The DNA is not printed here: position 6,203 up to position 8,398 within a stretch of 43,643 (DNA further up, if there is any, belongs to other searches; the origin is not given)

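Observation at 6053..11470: Candidate undescribed defence operon: GHKL ATPase, two unknown proteins, a mini PD-(D/E)XK nuclease and a Cys-rich protein, next to an m5C methyltransferase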

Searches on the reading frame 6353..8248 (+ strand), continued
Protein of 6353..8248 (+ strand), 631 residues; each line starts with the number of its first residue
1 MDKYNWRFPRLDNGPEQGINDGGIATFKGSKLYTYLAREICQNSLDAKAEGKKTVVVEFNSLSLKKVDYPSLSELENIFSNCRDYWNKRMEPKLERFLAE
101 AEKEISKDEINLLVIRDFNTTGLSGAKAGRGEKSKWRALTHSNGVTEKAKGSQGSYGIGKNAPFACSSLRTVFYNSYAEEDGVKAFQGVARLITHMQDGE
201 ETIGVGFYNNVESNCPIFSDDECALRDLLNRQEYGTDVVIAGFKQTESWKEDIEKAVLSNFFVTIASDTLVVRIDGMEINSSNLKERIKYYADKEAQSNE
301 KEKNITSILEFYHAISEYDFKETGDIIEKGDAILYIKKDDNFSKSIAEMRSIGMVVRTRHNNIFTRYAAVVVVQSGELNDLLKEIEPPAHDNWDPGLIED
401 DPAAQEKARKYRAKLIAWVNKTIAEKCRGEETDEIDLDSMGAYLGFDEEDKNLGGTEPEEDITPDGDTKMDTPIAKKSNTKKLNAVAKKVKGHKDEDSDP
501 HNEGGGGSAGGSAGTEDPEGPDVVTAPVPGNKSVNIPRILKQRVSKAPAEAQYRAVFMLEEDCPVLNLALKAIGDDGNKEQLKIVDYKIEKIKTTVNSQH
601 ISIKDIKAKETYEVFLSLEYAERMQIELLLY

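Call 33: search_protein_families(library=pfam, proteins=[L001:13550-14137:+, L001:8282-8497:+, L011:8235-8516:+, L032:7587-8006:+, L020:15314-16411:+, L038:6963-8294:+, L002:1228-3513:+, L002:3537-4784:+, L001:5904-6218:+, L002:8933-9316:+], max_evalue=0.01)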
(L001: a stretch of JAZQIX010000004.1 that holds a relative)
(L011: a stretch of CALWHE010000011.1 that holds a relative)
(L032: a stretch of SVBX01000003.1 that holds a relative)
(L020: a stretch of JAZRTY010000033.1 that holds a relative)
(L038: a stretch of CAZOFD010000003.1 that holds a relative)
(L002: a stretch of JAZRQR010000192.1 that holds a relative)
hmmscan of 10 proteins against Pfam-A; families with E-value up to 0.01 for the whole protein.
L001:13550-14137:+ (196 aa): 0 families

L001:8282-8497:+ (72 aa): 5 families
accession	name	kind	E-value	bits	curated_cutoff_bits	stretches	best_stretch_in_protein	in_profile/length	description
PF01381.28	HTH_3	-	3e-10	40.4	23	1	16-51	1-36/55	Helix-turn-helix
PF12844.13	HTH_19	-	1.7e-05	25.1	30.2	1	16-69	4-54/64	Helix-turn-helix domain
PF13560.12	HTH_31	-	0.00013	22.7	27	1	19-61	9-52/64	Helix-turn-helix domain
PF15731.11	MqsA_antitoxin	-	0.00039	21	30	1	13-53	71-111/131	Antitoxin component of bacterial toxin-antitoxin system, MqsA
PF13443.12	HTH_26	-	0.0078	16.9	22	0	20-49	6-35/63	Cro/C1-type HTH DNA-binding domain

L011:8235-8516:+ (94 aa): 3 families
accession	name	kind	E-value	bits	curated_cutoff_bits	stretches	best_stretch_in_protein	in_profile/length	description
PF12728.13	HTH_17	-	3.5e-15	56.4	27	1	33-80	2-49/51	Helix-turn-helix domain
PF07453.19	NUMOD1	-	0.0034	18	22.8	1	30-51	14-35/37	NUMOD1 domain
PF00376.29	MerR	-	0.0097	16.1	28.2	0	34-61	1-28/38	MerR family regulatory protein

L032:7587-8006:+ (140 aa): 4 families
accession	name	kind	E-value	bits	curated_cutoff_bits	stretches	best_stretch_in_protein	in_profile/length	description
PF13443.12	HTH_26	-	5e-20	71.9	22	1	26-85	2-61/63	Cro/C1-type HTH DNA-binding domain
PF01381.28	HTH_3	-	2.9e-06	27.7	23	1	35-81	10-55/55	Helix-turn-helix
PF13560.12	HTH_31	-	0.00046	20.9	27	1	29-79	9-59/64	Helix-turn-helix domain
PF12844.13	HTH_19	-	0.00094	19.5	30.2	1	36-82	14-59/64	Helix-turn-helix domain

L020:15314-16411:+ (366 aa): 1 family
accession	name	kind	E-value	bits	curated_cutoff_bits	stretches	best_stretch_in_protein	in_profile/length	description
PF09561.16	RE_HpaII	-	1.4e-130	436.2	25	1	9-364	1-359/359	HpaII restriction endonuclease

L038:6963-8294:+ (444 aa): 3 families
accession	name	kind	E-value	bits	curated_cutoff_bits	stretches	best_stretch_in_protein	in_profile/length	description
PF13635.12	DUF4143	-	9.4e-48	162.4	28.1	1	237-395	1-159/160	Domain of unknown function (DUF4143)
PF13173.12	AAA_14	-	2.2e-29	102.5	27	1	55-174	3-128/129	AAA domain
PF13401.12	AAA_22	-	0.0056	17.4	27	0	55-85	6-37/130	AAA domain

L002:1228-3513:+ (762 aa): 2 families
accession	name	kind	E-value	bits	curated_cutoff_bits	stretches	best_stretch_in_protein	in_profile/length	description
PF07728.20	AAA_5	-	2.3e-11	44.3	22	1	482-644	2-138/139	AAA domain (dynein-related subfamily)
PF01443.25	Viral_helicase1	-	0.0037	17.5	21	0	485-502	4-21/228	Viral superfamily 1 RNA helicase core domain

L002:3537-4784:+ (416 aa): 1 family
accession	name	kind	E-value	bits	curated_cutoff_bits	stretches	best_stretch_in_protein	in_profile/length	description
PF09563.16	RE_LlaJI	-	1.3e-40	140.1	23.6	1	30-346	14-335/365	LlaJI restriction endonuclease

L001:5904-6218:+ (105 aa): 1 family
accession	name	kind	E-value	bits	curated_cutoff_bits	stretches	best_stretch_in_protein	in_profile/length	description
PF20648.2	DUF6809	-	8.3e-26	91.1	27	1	11-93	1-84/85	Family of unknown function (DUF6809)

L002:8933-9316:+ (128 aa): 1 family
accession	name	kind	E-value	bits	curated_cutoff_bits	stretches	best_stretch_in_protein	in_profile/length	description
PF07739.18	TipAS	-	4.9e-41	140.3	23.8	1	9-125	1-117/117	TipAS antibiotic-recognition domain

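Call 41: search_protein_families(library=pfam, alignment_id=A1, max_evalue=5)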
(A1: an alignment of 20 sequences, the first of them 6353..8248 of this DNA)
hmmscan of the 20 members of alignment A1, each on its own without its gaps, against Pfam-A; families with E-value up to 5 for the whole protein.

A. member 1, window:6353-8248:+ (631 aa): 2 families
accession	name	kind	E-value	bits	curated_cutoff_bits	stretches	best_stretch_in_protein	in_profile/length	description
PF13589.12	HATPase_c_3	-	0.14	12.6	25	0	138-173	55-91/137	Histidine kinase-, DNA gyrase B-, and HSP90-like ATPase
PF14687.11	DUF4460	-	1.3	9.5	25.5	1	255-314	11-70/110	Domain of unknown function (DUF4460)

B. families by the number of members that match (of 20 scanned): 21 families
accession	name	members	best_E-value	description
PF00041.27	fn3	2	0.085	Fibronectin type III domain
PF13589.12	HATPase_c_3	2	0.14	Histidine kinase-, DNA gyrase B-, and HSP90-like ATPase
PF14687.11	DUF4460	2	1.3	Domain of unknown function (DUF4460)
PF16123.11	HAGH_C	1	0.016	Hydroxyacylglutathione hydrolase C-terminus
PF16549.10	T2SSS_2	1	0.026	Type II secretion system (T2SS) pilotin, S protein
PF03796.21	DnaB_C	1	0.043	DnaB-like helicase C terminal domain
PF19259.5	Ty3_capsid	1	0.045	Ty3 transposon capsid-like protein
PF12902.13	Ferritin-like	1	0.066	Ferritin-like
PF05135.19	Phage_connect_1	1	0.096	Phage gp6-like head-tail connector protein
PF21940.1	Pfc11_Rna14-15-ID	1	0.13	Pfc11 Rna14/15 interacting domain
PF22618.1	RskA_N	1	0.13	Anti-sigma-K factor RskA, N-terminal domain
PF18238.7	LnmK_N_HDF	1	0.15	LnmK N-terminal Hot Dog Fold domain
PF21707.3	ABC_AB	1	0.16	Emaravirus ABC_AB protein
PF16072.10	DUF4813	1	0.17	Domain of unknown function (DUF4813)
PF23571.1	GH3_M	1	0.18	GH3 family central domain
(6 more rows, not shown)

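Call 44: search_dna_similar(query=window:6353-8248:+, collection=phages, mode=protein, max_evalue=0.001)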
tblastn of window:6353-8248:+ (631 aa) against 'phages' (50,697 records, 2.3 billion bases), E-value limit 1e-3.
Records with a match: 2; places in all: 2; records where one place covers at least 80% of the query: 0.
Best place of each record, by identity: <60% 2.
By first word of the organism name: phage 1; Bacteriophage 1.
By host as written in the record: [Clostridium] innocuum 1; - 1.
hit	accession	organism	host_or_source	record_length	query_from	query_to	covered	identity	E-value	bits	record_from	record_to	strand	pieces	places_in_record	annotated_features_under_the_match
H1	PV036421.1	phage NatCom_9291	[Clostridium] innocuum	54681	6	444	70%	33.6%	1e-54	207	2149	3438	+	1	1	hypothetical protein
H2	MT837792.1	Bacteriophage sp.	human fecal samples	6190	6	393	61%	28.8%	8e-29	129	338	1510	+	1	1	record has no annotation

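Call 45: search_dna_similar(query=window:6353-8248:+, collection=plasmids, mode=protein, max_evalue=0.001)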
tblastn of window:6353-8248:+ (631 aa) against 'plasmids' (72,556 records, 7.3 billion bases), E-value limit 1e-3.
Records with a match: 27; places in all: 27; records where one place covers at least 80% of the query: 6.
Best place of each record, by identity: <60% 27.
By first word of the organism name: Ligilactobacillus 9; Lactococcus 6; Priestia 2; Planococcus 1; Deinococcus 1; Paenarthrobacter 1; Arthrobacter 1; Acetoanaerobium 1; Halorussus 1; Halobaculum 1; and 3 more.
By predicted mobility (MOB-suite, as given by PLSDB): non-mobilizable 12; mobilizable 9; conjugative 6.
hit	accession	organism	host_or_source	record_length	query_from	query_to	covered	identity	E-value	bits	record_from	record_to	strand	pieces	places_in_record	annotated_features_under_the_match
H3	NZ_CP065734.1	Lactococcus lactis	-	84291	6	584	92%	26.9%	6e-39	161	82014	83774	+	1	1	hypothetical protein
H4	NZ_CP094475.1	Lactococcus lactis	kefir grains,pure culture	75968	6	584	92%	26.9%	1e-38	160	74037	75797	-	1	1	hypothetical protein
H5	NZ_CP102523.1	Lactococcus lactis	Homo sapiens,Cell culture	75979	6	584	92%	26.9%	1e-38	160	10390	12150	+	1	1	hypothetical protein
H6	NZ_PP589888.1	Lactococcus sp.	Bacterial culture,Dairy environment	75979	6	584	92%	26.9%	1e-38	160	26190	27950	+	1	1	hypothetical protein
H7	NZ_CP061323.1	Lactococcus lactis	butter,butter starter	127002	6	584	92%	26.9%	1e-38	160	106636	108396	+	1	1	hypothetical protein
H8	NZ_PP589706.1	Lactococcus sp.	Bacterial culture,Dairy environment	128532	6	584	92%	26.9%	1e-38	160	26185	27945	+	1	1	hypothetical protein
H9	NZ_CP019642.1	Planococcus lenghuensis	whole organism,crude oil-contamination ...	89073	18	500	77%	31.0%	2e-47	187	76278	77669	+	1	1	hypothetical protein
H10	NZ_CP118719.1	Priestia aryabhattai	Pure isolate,Tap water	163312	6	444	70%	33.4%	6e-64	236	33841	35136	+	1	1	hypothetical protein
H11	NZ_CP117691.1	Priestia megaterium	ginseng,Single cell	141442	6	444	70%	33.4%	8e-64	236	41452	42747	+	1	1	hypothetical protein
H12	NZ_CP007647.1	Ligilactobacillus salivarius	swine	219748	6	444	70%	30.4%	2e-40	166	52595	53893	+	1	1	hypothetical protein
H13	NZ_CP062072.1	Ligilactobacillus salivarius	swine,cell culture,feces,feces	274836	6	444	70%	30.2%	1e-39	164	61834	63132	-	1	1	hypothetical protein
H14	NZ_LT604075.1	Ligilactobacillus salivarius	-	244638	6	444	70%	30.0%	2e-39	163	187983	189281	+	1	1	hypothetical protein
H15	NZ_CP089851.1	Ligilactobacillus salivarius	Pig,faecal sample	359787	6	444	70%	30.0%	2e-39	163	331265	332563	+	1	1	hypothetical protein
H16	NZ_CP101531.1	Ligilactobacillus salivarius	Xinyang black-feather laying hens,mixed ...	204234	6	444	70%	29.8%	1e-38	160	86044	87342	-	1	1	hypothetical protein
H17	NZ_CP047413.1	Ligilactobacillus salivarius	Equus caballus,Isolated and purified ...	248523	6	444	70%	29.8%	2e-38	160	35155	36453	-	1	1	hypothetical protein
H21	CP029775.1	Deinococcus actinosclerus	mixed culture,wastewater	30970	1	425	67%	29.8%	1e-35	152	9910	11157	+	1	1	hypothetical protein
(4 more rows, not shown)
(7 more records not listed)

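Call 46: get_annotated_region(hit=H5, flank=6000)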
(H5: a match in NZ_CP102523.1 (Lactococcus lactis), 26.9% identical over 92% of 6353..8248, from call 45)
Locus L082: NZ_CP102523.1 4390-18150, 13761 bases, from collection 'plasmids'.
description: Lactococcus lactis strain R-707-1 plasmid p1, complete sequence
organism: Lactococcus lactis (NCBI taxid 1358)
taxonomy: Bacteria; Bacillota; Bacilli; Lactobacillales; Streptococcaceae; Lactococcus; Lactococcus lactis
host: -; source: Homo sapiens,Cell culture; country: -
typing (MOB-suite, as given by PLSDB): conjugative; replicon rep_cluster_664; relaxase MOBQ; mating-pair formation MPF_T
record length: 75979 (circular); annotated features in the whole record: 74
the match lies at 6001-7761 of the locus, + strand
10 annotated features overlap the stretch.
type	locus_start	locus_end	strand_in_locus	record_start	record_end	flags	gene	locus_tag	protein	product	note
CDS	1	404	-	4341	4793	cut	-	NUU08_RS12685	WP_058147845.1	hypothetical protein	-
CDS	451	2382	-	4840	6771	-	-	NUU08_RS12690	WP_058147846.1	AlwI family type II restriction endonuclease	-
CDS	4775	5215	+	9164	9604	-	-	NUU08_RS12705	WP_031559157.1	LytTR family DNA-binding domain-containing protein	-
CDS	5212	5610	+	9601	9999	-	-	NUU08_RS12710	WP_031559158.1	hypothetical protein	-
CDS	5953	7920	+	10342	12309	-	-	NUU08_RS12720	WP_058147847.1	hypothetical protein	-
CDS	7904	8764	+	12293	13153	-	-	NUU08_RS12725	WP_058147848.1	hypothetical protein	-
CDS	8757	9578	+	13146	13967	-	-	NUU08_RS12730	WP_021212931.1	DUF6339 family protein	-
CDS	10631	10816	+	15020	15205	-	-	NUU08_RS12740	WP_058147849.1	hypothetical protein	-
CDS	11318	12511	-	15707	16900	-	-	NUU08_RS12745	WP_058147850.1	abortive phage resistance protein AbiGII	-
CDS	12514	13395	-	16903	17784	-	-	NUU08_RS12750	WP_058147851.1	abortive phage resistance protein AbiGI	-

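Call 47: get_annotated_region(hit=H10, flank=6000)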
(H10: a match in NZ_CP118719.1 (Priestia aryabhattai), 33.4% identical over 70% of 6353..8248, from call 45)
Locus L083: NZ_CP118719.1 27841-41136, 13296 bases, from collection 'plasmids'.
description: Priestia aryabhattai strain G5MAi6 plasmid pG5MAi6_1, complete sequence
organism: Priestia aryabhattai (NCBI taxid 412384)
taxonomy: Bacteria; Bacillota; Bacilli; Bacillales; Bacillaceae; Priestia; Priestia aryabhattai
host: -; source: Pure isolate,Tap water; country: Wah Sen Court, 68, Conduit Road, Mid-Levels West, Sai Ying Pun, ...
typing (MOB-suite, as given by PLSDB): non-mobilizable; replicon rep_cluster_385
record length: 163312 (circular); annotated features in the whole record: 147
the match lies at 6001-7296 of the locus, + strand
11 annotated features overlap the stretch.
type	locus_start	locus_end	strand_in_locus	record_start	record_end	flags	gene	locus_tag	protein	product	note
CDS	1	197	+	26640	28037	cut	-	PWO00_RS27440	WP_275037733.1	MFS transporter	-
CDS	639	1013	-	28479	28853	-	-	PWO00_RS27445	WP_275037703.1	DUF5412 family protein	-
CDS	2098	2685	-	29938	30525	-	-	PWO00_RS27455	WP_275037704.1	hypothetical protein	-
CDS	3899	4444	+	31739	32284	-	-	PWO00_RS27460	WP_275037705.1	hypothetical protein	-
CDS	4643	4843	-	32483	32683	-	-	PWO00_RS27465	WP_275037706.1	hypothetical protein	-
CDS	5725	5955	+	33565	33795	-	-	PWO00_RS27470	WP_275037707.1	hypothetical protein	-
CDS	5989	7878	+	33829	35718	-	-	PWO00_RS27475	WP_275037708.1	hypothetical protein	-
CDS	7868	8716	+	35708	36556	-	-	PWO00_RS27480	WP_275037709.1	hypothetical protein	-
CDS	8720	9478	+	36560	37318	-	-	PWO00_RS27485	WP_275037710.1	DUF6339 family protein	-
CDS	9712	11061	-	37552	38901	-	-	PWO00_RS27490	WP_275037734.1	MutH/Sau3AI family endonuclease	-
CDS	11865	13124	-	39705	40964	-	dcm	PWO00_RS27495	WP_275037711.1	DNA (cytosine-5-)-methyltransferase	GO:0006304 - DNA modification [Evidence IEA]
